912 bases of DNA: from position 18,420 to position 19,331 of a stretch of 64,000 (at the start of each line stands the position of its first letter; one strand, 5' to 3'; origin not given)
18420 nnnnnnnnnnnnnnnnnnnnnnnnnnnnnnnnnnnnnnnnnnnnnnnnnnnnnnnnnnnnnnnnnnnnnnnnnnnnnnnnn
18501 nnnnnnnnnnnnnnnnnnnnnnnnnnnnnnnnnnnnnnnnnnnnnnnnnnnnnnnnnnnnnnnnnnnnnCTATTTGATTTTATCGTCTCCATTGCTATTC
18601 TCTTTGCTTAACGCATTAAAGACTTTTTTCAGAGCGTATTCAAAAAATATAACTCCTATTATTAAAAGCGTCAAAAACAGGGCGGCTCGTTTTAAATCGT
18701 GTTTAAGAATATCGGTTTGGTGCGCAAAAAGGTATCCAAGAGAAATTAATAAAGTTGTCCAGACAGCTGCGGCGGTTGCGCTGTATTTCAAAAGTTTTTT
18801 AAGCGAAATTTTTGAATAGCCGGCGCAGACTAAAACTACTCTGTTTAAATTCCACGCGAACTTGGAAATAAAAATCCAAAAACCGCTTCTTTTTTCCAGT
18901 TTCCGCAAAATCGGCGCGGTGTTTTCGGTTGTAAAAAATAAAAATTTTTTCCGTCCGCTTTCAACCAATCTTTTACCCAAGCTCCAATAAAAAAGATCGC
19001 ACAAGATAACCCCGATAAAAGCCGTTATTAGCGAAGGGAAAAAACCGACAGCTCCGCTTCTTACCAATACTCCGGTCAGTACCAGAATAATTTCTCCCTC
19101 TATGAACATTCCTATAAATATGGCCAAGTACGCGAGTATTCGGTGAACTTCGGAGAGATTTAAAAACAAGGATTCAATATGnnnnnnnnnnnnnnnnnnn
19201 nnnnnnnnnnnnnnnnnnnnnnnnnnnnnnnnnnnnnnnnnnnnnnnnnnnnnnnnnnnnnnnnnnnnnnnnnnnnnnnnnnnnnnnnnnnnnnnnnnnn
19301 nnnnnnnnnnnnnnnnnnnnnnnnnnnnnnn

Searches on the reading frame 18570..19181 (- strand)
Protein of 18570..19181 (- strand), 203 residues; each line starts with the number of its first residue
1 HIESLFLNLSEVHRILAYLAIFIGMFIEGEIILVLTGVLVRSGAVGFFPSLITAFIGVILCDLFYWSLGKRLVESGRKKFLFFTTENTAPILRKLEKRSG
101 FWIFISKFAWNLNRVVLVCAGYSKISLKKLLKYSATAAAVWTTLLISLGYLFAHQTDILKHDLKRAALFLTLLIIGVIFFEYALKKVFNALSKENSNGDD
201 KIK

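Call 8: search_protein_families(library=pfam, proteins=[window:18570-19181:-], max_evalue=0.001)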
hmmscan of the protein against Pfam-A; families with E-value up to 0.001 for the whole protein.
window:18570-19181:- (203 aa): 1 family
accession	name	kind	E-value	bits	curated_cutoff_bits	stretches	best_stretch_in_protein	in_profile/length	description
PF09335.16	VTT_dom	-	1.4e-09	38.9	33.9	1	29-151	3-123/123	VTT domain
